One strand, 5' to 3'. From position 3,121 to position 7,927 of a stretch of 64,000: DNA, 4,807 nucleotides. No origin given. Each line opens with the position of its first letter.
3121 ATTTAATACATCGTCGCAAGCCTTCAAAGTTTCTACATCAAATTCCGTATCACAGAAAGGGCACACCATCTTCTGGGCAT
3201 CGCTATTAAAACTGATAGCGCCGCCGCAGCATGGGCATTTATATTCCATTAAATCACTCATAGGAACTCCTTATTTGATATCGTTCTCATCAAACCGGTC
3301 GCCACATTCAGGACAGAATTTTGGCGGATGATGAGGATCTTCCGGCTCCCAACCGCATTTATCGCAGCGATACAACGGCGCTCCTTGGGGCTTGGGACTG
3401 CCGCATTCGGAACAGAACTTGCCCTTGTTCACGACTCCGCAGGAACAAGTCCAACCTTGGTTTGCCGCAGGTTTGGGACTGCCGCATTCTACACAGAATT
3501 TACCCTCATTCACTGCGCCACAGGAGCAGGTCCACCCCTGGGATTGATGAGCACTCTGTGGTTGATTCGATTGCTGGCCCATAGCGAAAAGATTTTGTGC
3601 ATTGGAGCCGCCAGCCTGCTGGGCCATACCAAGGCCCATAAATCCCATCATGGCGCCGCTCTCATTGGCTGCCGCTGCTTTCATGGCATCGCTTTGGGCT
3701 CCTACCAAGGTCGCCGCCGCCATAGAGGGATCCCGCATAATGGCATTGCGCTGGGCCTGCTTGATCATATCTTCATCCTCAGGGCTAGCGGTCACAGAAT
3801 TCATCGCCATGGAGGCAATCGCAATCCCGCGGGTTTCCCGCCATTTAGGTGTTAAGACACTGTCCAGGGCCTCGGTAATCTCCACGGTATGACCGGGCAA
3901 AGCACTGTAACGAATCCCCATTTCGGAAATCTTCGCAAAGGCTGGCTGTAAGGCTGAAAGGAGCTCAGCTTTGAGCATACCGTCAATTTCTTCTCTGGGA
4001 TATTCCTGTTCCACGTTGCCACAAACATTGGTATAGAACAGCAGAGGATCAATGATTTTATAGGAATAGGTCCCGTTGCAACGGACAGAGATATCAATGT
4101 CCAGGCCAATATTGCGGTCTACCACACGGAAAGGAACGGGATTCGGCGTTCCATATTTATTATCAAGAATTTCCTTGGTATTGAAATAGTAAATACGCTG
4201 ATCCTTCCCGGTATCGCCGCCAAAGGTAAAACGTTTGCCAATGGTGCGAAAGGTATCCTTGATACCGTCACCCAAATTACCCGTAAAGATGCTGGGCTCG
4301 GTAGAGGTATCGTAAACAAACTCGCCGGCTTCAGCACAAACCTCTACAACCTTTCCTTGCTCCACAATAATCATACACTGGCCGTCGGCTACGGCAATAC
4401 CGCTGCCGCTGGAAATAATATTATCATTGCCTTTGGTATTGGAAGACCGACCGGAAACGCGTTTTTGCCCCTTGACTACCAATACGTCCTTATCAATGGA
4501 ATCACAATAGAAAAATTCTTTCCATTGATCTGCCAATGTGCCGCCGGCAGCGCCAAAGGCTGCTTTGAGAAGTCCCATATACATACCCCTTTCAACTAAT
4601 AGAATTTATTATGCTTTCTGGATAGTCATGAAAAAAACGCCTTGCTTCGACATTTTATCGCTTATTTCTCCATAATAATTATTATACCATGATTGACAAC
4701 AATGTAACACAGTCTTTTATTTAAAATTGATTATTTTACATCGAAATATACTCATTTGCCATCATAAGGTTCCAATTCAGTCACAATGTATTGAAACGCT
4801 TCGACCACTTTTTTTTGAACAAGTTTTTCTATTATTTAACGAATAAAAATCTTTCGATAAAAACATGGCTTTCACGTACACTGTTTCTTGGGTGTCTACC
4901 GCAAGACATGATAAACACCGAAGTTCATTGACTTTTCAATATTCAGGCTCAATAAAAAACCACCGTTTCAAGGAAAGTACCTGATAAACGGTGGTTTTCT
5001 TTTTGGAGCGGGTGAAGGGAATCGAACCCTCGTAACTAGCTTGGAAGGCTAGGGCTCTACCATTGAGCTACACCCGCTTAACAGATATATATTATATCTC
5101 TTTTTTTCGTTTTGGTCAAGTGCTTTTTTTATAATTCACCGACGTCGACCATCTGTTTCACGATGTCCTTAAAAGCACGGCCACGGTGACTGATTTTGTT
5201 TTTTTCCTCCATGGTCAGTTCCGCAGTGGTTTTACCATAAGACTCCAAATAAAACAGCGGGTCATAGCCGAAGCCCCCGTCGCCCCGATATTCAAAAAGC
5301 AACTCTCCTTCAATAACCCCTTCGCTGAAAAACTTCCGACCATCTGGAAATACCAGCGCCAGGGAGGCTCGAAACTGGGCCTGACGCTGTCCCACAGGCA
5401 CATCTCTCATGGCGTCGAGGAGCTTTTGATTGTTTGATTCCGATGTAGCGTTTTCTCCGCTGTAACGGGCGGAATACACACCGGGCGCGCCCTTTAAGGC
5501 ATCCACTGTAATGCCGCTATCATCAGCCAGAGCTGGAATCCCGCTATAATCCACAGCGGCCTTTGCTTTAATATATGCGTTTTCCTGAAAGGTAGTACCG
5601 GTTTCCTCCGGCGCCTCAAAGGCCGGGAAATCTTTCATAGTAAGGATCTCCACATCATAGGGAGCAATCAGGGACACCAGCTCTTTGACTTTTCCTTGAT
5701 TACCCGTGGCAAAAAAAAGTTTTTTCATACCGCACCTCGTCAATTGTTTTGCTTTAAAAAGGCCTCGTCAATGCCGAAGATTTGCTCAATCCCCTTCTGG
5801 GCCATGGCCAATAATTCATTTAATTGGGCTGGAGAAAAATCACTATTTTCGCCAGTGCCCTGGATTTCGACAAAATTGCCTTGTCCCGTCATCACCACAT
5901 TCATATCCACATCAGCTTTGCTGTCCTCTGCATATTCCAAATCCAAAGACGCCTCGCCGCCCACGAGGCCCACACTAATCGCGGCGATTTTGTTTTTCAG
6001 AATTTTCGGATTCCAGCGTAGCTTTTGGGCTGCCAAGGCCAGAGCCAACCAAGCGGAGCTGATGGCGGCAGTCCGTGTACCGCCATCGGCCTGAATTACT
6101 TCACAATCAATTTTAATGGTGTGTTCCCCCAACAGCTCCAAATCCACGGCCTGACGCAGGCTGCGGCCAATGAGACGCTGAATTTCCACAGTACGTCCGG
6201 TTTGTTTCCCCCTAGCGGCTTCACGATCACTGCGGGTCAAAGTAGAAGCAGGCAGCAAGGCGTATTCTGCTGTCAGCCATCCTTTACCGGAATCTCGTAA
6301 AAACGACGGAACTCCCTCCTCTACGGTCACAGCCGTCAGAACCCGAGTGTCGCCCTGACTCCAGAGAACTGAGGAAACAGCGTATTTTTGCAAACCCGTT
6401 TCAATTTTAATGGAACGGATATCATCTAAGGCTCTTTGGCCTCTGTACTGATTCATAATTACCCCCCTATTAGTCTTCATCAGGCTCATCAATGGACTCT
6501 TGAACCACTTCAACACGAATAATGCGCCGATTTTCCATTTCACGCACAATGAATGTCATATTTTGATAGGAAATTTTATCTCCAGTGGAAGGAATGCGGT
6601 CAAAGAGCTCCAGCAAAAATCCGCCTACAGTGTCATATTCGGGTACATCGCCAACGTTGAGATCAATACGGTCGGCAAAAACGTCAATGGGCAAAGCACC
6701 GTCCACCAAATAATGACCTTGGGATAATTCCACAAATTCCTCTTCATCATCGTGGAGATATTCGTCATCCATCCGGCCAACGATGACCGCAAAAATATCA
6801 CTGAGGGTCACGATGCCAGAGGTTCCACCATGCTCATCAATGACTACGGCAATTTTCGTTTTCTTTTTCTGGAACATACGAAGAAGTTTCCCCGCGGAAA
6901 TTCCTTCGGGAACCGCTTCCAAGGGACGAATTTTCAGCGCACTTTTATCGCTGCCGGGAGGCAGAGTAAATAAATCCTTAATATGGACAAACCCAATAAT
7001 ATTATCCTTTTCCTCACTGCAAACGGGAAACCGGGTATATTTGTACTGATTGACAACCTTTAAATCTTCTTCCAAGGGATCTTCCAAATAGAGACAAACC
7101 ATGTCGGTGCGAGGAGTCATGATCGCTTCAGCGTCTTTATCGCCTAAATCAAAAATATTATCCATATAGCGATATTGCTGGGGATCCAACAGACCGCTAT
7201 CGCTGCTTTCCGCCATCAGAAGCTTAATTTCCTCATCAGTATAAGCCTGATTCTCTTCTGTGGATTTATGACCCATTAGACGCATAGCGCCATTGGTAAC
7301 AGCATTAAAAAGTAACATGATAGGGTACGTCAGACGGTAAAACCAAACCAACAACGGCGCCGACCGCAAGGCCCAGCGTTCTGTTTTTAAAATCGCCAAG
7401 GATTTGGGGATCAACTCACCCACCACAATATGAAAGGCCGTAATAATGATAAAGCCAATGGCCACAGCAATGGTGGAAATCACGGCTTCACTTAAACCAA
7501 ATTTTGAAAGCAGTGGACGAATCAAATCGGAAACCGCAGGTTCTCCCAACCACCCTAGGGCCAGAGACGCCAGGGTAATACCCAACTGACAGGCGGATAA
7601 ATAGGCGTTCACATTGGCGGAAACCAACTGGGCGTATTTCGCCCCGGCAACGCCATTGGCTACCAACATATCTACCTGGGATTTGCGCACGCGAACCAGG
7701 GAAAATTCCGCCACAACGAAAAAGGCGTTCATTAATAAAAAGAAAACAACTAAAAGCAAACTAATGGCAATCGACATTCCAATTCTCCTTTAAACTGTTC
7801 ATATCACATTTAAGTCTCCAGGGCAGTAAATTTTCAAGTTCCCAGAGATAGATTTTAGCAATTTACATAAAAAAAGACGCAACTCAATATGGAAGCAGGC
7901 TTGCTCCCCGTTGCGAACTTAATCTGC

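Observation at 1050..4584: ydjGHI-like SPFH / zinc-ribbon / TPM operon without pspA, rearranged and fused to an MGMT-domain gene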

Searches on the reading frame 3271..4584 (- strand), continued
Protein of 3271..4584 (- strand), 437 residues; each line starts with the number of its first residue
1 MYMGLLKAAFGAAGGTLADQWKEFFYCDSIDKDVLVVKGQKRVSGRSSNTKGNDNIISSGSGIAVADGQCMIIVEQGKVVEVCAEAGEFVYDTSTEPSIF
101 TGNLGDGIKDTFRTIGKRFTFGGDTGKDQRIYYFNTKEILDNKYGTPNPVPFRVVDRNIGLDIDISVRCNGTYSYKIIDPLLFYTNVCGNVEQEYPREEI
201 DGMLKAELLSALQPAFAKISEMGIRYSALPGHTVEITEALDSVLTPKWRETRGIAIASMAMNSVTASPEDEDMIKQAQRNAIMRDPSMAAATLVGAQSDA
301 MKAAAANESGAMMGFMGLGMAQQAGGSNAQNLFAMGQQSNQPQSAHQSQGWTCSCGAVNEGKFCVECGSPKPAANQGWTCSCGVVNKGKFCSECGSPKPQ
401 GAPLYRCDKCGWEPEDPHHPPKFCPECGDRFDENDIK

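Call 78: list_cluster_members(proteins=[P0415, P0448, P0457, P0476, P0484, P0496, P0449, P0472, P0507, P0452])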
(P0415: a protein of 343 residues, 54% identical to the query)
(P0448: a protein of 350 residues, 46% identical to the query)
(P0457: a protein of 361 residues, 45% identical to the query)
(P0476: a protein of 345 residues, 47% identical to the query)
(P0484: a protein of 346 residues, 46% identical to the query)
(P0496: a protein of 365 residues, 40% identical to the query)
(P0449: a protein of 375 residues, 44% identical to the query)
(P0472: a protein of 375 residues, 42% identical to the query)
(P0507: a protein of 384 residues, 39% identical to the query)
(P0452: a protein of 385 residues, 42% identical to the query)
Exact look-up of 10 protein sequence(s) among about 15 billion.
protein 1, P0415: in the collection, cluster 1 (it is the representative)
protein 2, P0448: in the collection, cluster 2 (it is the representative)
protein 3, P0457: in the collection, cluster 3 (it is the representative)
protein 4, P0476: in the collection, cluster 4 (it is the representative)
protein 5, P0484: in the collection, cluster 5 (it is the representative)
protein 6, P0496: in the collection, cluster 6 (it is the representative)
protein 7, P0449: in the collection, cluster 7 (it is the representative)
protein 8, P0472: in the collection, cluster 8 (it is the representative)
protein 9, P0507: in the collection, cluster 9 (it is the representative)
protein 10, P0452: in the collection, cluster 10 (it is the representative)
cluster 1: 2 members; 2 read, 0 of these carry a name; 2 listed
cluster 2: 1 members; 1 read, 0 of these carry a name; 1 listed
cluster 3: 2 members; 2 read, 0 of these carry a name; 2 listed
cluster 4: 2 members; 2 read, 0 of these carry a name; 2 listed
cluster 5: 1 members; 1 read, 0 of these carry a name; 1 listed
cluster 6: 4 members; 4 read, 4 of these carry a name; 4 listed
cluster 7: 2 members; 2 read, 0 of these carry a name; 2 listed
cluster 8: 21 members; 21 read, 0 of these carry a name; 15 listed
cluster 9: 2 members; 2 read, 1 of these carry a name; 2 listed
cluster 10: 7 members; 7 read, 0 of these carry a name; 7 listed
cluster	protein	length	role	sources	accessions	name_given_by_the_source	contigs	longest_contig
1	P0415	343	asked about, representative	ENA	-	-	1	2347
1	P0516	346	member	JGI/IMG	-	-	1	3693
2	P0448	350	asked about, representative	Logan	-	-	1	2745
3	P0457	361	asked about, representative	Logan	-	-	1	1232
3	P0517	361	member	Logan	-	-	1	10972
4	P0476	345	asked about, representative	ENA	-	-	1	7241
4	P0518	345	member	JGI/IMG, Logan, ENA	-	-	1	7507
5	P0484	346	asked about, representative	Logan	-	-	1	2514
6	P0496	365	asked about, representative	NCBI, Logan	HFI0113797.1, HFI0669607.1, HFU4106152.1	TPA: SPFH domain-containing protein [Streptococcus suis]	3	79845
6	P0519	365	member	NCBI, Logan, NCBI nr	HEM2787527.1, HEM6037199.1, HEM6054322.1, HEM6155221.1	TPA: SPFH domain-containing protein [Streptococcus suis] | SPFH domain-containing protein [Streptococcus suis]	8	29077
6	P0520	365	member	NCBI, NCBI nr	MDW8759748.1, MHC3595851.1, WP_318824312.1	SPFH domain-containing protein [Streptococcus suis]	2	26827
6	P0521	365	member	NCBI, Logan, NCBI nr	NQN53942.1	SPFH domain-containing protein [Streptococcus suis]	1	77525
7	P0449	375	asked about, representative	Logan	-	-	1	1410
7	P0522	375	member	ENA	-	-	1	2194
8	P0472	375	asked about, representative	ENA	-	-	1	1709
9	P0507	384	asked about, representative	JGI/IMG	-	membrane protease subunit (stomatin/prohibitin family)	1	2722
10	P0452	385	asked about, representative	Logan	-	-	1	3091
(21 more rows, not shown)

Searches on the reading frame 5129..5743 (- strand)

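Call 75: search_protein_families(library=pfam, proteins=[window:5129-5743:-], max_evalue=0.00001)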
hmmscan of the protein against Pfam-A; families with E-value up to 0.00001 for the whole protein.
window:5129-5743:- (204 aa): 1 family
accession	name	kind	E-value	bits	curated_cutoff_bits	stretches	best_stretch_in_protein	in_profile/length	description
PF01725.21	Ham1p_like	-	8.2e-67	225.1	22.5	1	9-196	1-185/186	Ham1 family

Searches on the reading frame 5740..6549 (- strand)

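Call 75: search_protein_families(library=pfam, proteins=[window:5740-6549:-], max_evalue=0.00001)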
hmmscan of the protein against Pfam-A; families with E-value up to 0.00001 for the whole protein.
window:5740-6549:- (269 aa): 2 families
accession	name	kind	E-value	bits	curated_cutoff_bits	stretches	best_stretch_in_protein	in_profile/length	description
PF01138.27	RNase_PH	-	1.8e-29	103.2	25.5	1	44-173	2-127/130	3' exoribonuclease family, domain 1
PF03725.20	RNase_PH_C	-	1.6e-14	54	20.8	1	188-253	3-67/67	3' exoribonuclease family, domain 2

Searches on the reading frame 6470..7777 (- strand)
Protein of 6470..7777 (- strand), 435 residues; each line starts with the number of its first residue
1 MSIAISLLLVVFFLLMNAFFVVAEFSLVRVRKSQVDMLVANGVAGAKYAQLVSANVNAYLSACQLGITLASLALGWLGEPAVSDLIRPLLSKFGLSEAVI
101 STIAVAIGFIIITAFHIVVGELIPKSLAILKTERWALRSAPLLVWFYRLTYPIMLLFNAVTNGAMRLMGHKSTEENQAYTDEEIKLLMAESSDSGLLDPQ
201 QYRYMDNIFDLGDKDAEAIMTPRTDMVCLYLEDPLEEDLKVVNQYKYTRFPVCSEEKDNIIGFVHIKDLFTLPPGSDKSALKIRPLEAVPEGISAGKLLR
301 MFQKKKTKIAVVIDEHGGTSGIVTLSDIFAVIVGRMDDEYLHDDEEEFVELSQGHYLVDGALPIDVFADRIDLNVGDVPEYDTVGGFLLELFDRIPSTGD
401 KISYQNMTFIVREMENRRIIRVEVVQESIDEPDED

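Call 75: search_protein_families(library=pfam, proteins=[window:6470-7777:-], max_evalue=0.00001)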
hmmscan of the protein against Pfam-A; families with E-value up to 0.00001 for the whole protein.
window:6470-7777:- (435 aa): 3 families
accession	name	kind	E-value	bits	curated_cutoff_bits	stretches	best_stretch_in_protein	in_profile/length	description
PF01595.25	CNNM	-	5.1e-51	173.3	28.4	1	9-200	2-180/181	Cyclin M transmembrane N-terminal domain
PF03471.22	CorC_HlyC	-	2.8e-23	82.2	27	1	350-425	2-78/81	Transporter associated domain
PF00571.33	CBS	-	1e-14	55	24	1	284-333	7-56/57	CBS domain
